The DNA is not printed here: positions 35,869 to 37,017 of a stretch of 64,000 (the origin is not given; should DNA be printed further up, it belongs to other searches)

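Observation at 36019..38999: Second NeuB-family synthase that lacks the SAF domain, with its own cytidylyltransferase and a class III aminotransferase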

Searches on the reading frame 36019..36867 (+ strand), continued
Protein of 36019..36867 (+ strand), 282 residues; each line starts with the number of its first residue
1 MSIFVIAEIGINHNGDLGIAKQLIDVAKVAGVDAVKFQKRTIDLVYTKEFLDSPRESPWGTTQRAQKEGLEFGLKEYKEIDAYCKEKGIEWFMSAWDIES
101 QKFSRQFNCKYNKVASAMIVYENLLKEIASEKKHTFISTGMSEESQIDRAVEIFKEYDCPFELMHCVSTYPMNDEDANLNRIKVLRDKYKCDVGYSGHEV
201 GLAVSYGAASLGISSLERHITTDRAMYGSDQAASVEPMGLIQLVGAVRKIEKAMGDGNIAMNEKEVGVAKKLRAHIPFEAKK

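Call 21: search_solved_structures(query=window:36019-36867:+, show_alignments=5, max_evalue=1e-20)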
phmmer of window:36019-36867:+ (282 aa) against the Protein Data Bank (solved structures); distinct sequences matched with E-value up to 1e-20: 7.
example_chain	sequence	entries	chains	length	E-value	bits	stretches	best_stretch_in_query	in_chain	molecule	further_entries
6ncs_A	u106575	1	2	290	1e-42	149.6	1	3-262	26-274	N-acetylneuraminic acid (Sialic acid) synthetase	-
8h2c_A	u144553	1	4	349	8.2e-34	120.4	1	2-266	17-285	Pseudaminic acid synthase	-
1vli_A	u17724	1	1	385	1.1e-25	93.8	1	3-273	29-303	Spore coat polysaccharide biosynthesis protein spsE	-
4ipi_A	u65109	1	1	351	1.6e-22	83.4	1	4-255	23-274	Polysialic acid capsule biosynthesis protein SiaC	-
2wqp_A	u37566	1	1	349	1.8e-22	83.2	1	4-255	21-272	POLYSIALIC ACID CAPSULE BIOSYNTHESIS PROTEIN SIAC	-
1xuu_A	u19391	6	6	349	1.9e-22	83.1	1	4-255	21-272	polysialic acid capsule biosynthesis protein SiaC | N-acetylneuraminate synthase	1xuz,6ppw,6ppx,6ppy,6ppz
4ipj_A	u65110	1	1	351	1.9e-22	83.1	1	4-255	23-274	Polysialic acid capsule biosynthesis protein SiaC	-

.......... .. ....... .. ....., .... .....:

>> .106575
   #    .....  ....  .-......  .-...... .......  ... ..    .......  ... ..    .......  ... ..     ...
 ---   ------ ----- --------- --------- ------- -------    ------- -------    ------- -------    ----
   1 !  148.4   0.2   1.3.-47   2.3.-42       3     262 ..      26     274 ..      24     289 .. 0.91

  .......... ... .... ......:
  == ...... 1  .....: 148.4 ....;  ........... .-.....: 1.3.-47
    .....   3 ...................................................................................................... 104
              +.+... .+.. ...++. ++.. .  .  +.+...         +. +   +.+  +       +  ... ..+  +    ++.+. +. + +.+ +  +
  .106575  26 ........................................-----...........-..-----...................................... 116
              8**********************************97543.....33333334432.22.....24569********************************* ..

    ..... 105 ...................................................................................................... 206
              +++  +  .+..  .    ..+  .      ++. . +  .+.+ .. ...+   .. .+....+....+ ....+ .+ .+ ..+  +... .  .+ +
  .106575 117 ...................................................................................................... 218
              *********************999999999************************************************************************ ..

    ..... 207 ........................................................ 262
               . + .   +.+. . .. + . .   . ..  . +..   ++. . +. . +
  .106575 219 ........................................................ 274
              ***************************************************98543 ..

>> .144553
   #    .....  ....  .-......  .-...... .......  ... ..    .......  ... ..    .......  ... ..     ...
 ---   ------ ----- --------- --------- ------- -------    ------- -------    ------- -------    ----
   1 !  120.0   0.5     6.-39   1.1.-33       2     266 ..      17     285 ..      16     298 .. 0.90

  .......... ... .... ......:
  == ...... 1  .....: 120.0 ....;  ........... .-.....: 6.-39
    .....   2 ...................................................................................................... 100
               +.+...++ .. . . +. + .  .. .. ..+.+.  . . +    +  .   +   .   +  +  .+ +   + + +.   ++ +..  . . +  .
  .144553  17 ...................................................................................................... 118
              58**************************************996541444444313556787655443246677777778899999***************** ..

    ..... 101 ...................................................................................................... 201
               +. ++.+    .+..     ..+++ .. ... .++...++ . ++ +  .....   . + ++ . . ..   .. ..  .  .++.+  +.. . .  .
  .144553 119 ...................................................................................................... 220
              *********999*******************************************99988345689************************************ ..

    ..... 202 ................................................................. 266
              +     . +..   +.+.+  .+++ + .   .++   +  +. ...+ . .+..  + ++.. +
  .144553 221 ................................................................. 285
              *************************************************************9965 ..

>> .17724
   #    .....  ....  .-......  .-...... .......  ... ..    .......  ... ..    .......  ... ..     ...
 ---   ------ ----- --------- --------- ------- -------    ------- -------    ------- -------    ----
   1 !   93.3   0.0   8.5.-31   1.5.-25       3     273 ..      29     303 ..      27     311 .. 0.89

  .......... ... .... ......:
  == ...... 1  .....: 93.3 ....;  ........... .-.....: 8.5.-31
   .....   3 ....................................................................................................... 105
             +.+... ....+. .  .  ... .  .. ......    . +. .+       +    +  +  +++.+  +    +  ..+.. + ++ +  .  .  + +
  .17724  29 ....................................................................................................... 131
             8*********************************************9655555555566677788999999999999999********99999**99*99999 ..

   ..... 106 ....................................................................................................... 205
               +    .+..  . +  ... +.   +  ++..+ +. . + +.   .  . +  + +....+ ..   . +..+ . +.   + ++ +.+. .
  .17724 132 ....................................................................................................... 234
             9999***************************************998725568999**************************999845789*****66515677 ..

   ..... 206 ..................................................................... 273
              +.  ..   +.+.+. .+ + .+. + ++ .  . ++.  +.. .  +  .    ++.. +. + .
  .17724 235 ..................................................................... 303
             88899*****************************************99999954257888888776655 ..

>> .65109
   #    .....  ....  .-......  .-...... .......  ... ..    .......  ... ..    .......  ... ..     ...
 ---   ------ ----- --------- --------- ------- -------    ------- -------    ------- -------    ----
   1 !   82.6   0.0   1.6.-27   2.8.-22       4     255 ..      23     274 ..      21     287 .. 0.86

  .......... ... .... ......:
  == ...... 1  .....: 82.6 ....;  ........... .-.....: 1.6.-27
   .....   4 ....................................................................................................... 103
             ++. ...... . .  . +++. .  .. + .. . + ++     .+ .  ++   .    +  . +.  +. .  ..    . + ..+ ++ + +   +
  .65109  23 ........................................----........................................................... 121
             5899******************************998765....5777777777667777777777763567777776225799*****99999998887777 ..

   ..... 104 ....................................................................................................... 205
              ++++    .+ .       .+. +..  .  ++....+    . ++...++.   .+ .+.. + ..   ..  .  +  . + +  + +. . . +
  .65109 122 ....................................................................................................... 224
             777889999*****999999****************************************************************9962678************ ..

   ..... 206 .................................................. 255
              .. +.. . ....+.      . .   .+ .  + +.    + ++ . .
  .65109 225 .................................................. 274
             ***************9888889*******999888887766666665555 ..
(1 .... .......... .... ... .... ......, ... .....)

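Call 56: search_dna_similar(query=window:36019-36867:+, collection=plasmids, mode=protein, max_rows=30, max_evalue=1e-20)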
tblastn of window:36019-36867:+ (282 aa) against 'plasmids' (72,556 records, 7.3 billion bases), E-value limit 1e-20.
Records with a match: 106; places in all: 107; records where one place covers at least 80% of the query: 106.
Best place of each record, by identity: 60-80% 1; <60% 105.
By first word of the organism name: Bacillus 54; Sinorhizobium 7; Azospirillum 4; Ensifer 4; Rhizobium 3; Sulfitobacter 2; Escherichia 2; Klebsiella 2; Halorussus 2; Priestia 2; and 24 more.
By predicted mobility (MOB-suite, as given by PLSDB): non-mobilizable 76; conjugative 17; mobilizable 13.
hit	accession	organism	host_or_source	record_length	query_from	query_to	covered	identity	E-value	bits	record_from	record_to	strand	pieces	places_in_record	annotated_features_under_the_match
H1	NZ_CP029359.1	Azospirillum thermophilum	cell culture,hot spring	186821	3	273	96%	60.9%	3e-104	339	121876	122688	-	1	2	N-acetylneuraminate synthase family protein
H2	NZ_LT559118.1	Nonomuraea gerenzanensis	-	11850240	2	257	91%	50.2%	1e-67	234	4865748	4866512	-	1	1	none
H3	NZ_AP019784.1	Methylomagnum ishizawai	-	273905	3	273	96%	45.5%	2e-59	211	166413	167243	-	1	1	N-acetylneuraminate synthase family protein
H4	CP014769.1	Hymenobacter psoromatis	Lichen,single cell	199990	4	258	90%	45.1%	2e-56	202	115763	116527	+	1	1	N-acetylneuraminate synthase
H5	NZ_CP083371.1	Ensifer canadensis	Melilotus albus,Cell Culture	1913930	4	255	89%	40.4%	2e-39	153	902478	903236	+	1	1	none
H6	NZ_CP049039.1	Pseudohalocynthiibacter aestuariivivens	pure culutre,Seawater recirculating ...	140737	4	279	98%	33.9%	9e-33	134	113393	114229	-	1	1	N-acetylneuraminate synthase family protein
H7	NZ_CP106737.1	Roseovarius pelagicus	cell culture,Arctic seawater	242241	4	279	98%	33.9%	9e-33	134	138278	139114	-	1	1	N-acetylneuraminate synthase family protein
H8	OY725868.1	Subdoligranulum variabile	-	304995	1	257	91%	35.7%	2e-39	153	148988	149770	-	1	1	record has no annotation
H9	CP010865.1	Marinovum algicola DG 898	-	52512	5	254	89%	36.4%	2e-31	130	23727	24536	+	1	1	Sialic acid synthase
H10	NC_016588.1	Azospirillum lipoferum 4B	-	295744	4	257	90%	35.5%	3e-33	135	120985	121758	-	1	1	neuB: N-acetylneuraminate synthase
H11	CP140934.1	Sinorhizobium meliloti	Medicago lupulina,whole organism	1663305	3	273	96%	33.2%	3e-28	120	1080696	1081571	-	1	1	N-acetylneuraminate synthase family protein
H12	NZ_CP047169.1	Ponticoccus alexandrii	surface sea water,shallow sea, symbosis ...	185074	4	274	96%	33.0%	4e-28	120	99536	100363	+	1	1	pseI: pseudaminic acid synthase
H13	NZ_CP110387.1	Tritonibacter mobilis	-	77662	5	254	89%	35.7%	2e-29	124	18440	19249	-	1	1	N-acetylneuraminate synthase family protein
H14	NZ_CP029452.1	Sinorhizobium fredii CCBAU 25509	Glycine soja,cell culture,plant root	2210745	3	273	96%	32.5%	2e-27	119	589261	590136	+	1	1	record has no annotation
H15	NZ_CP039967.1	Pseudorhodobacter turbinis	single bacterial isolate,Turban shell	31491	5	254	89%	34.9%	1e-30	127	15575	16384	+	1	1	N-acetylneuraminate synthase family protein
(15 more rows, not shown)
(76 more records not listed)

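Call 58: get_annotated_region(hit=H1, flank=14000)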
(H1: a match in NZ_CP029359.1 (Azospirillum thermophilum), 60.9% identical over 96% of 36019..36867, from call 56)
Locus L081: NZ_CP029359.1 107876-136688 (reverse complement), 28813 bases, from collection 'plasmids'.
description: Azospirillum thermophilum strain CFH 70021 plasmid unnamed4
organism: Azospirillum thermophilum (NCBI taxid 2202148)
taxonomy: Bacteria; Pseudomonadota; Alphaproteobacteria; Rhodospirillales; Azospirillaceae; Azospirillum; Azospirillum thermophilum
host: -; source: cell culture,hot spring; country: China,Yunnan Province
typing (MOB-suite, as given by PLSDB): non-mobilizable
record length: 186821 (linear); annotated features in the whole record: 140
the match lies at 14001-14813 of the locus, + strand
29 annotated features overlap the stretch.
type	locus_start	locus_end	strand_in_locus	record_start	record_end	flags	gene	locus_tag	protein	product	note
CDS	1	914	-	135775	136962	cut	-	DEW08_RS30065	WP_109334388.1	N-acetyl sugar amidotransferase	-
CDS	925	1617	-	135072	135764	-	hisH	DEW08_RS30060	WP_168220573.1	imidazole glycerol phosphate synthase subunit HisH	GO:0000105 - histidine biosynthetic process [Evidence IEA]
CDS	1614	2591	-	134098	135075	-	-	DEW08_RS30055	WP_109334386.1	imidazole glycerol phosphate synthase cyclase subunit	-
CDS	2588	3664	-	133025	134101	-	neuB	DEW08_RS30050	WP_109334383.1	N-acetylneuraminate synthase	GO:0016051 - carbohydrate biosynthetic process [Evidence IEA]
CDS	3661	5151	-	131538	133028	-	-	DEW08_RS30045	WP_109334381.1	surface carbohydrate biosynthesis protein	GO:0000271 - polysaccharide biosynthetic process [Evidence IEA]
CDS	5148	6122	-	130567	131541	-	-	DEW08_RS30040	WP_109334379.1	methyltransferase domain-containing protein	-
CDS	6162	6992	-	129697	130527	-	-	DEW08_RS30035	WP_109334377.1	SDR family oxidoreductase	-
CDS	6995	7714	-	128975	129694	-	-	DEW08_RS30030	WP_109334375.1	acylneuraminate cytidylyltransferase family protein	-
CDS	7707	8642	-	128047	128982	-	-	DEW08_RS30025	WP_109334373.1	hypothetical protein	-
CDS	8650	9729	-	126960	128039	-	-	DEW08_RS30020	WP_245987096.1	nucleotidyltransferase family protein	-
CDS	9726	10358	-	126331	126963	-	-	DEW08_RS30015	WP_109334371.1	acetyltransferase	-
CDS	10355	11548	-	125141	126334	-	neuC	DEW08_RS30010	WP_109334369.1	UDP-N-acetylglucosamine 2-epimerase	GO:0006047 - UDP-N-acetylglucosamine metabolic process [Evidence IEA]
CDS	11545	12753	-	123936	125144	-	-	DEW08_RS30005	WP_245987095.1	LegC family aminotransferase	-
CDS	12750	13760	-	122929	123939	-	-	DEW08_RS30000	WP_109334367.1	NAD-dependent 4,6-dehydratase LegB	-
CDS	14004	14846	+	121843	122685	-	-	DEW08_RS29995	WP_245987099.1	N-acetylneuraminate synthase family protein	GO:0016051 - carbohydrate biosynthetic process [Evidence IEA]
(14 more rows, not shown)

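Call 62: get_annotated_region(hit=H3, flank=12000)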
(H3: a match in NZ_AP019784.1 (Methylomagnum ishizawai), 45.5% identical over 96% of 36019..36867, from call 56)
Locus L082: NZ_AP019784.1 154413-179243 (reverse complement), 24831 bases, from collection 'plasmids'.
description: Methylomagnum ishizawai strain RS11D-Pr plasmid pRS11DPr1, complete sequence
organism: Methylomagnum ishizawai (NCBI taxid 1760988)
taxonomy: Bacteria; Pseudomonadota; Gammaproteobacteria; Methylococcales; Methylococcaceae; Methylomagnum; Methylomagnum ishizawai
host: -; source: -; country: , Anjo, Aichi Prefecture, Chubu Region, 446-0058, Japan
typing (MOB-suite, as given by PLSDB): non-mobilizable
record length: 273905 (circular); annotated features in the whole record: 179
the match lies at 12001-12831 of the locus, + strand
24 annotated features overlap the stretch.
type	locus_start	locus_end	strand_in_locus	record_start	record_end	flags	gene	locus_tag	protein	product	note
CDS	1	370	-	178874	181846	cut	-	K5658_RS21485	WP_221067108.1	glycosyltransferase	-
CDS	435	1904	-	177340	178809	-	-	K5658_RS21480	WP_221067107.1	NAD(P)/FAD-dependent oxidoreductase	-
CDS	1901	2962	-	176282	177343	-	-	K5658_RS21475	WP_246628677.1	glycosyltransferase family 2 protein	-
CDS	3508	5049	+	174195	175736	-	-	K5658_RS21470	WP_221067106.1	glycosyltransferase family 39 protein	-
CDS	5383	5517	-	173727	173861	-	-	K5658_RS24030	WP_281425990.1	hypothetical protein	-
CDS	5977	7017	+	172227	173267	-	-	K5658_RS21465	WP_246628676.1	hypothetical protein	-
CDS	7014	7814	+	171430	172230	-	-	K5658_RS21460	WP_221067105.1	glycosyltransferase family protein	-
CDS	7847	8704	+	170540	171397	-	-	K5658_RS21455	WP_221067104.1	1-deoxy-D-xylulose-5-phosphate synthase N-terminal domain-containing protein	GO:0016114 - terpenoid biosynthetic process [Evidence IEA]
CDS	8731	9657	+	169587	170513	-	-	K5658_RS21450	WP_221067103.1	transketolase C-terminal domain-containing protein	-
CDS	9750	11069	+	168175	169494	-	-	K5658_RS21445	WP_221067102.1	aminotransferase class III-fold pyridoxal phosphate-dependent enzyme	-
CDS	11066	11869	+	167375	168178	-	-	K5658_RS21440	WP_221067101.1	SDR family oxidoreductase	-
CDS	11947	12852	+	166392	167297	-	-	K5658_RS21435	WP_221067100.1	N-acetylneuraminate synthase family protein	GO:0016051 - carbohydrate biosynthetic process [Evidence IEA]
CDS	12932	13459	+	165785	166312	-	-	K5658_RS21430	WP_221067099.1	HAD-IIIA family hydrolase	-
CDS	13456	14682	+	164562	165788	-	lplT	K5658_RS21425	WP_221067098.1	lysophospholipid transporter LplT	GO:0055085 - transmembrane transport [Evidence IEA]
CDS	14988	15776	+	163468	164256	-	-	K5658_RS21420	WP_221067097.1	GNAT family N-acyltransferase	-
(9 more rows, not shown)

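Call 63: get_annotated_region(hit=H4, flank=12000)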
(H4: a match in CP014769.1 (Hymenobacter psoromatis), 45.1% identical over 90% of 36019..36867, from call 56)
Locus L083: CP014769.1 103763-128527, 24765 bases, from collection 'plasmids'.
description: Hymenobacter psoromatis strain PAMC 26554 plasmid unnamed1, complete sequence
organism: Hymenobacter psoromatis (NCBI taxid 1484116)
taxonomy: Bacteria; Bacteroidota; Cytophagia; Cytophagales; Hymenobacteraceae; Hymenobacter; Hymenobacter psoromatis
host: -; source: Lichen,single cell; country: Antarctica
typing (MOB-suite, as given by PLSDB): mobilizable; relaxase MOBB
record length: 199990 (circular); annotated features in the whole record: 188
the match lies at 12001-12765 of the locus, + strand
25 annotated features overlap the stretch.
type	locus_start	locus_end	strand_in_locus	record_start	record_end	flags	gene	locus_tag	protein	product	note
CDS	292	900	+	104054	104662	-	-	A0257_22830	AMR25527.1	hypothetical protein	-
CDS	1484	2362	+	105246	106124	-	-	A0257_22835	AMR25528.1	hypothetical protein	-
CDS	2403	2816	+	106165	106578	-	-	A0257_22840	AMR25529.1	hypothetical protein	-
CDS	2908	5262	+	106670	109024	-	-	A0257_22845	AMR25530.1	collagen-binding protein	-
CDS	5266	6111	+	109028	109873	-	-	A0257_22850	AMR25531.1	hypothetical protein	-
CDS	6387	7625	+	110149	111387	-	-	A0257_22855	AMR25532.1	hypothetical protein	-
CDS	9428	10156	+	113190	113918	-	-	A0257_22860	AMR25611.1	ABC transporter permease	-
CDS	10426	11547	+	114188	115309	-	-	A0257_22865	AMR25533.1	hypothetical protein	-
CDS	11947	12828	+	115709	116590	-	-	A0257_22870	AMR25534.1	N-acetylneuraminate synthase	-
CDS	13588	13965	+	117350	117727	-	-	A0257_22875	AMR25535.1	hypothetical protein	-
CDS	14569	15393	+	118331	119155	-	-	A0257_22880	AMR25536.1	hypothetical protein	-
CDS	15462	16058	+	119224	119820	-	-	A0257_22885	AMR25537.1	FMN-dependent NADH-azoreductase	-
CDS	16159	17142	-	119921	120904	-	-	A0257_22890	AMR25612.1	chlorophyllase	-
CDS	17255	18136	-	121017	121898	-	-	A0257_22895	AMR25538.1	transcriptional regulator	-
CDS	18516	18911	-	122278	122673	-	-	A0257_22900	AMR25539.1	hypothetical protein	-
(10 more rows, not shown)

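Call 65: search_protein_representatives(protein=window:36019-36867:+)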
Query: 282 residues. Proteins with E-value up to 0.001 (for the whole library): 16391; up to 1e-10: 8556; up to 1e-30: 1421. The best 150 are listed.
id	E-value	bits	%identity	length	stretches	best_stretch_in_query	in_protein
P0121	1.1e-115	401.9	67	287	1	1-275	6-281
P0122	1.1e-88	313.4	57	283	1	2-274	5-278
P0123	3.4e-87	308.5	54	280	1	3-274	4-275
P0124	1.0e-84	300.5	51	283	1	3-275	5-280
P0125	4.6e-82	291.7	52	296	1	2-278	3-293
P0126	3.4e-79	282.3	56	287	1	4-242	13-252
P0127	3.1e-78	279.2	48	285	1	2-273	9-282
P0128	3.4e-78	279.0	55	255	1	4-259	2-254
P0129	6.2e-78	278.2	49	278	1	1-273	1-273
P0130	8.0e-78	277.8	68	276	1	5-192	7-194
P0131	1.0e-77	277.5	53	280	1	6-272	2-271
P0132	1.3e-76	273.8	67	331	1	1-186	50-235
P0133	2.9e-75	269.4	50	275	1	5-273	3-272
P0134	6.7e-75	268.2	52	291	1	4-275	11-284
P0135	1.5e-74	267.1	62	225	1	75-276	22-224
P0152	5.8e-66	238.9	50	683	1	3-258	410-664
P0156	5.2e-65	235.8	46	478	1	4-281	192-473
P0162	1.1e-62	228.2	43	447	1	3-274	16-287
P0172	3.0e-60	220.2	46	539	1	3-276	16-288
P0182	2.4e-58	214.0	44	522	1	4-273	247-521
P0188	3.6e-57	210.1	46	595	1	3-256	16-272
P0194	1.1e-55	205.3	42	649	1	4-262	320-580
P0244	9.2e-51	189.1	38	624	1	3-257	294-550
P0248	2.1e-50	188.0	31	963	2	3-271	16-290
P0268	1.0e-48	182.4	41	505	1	3-273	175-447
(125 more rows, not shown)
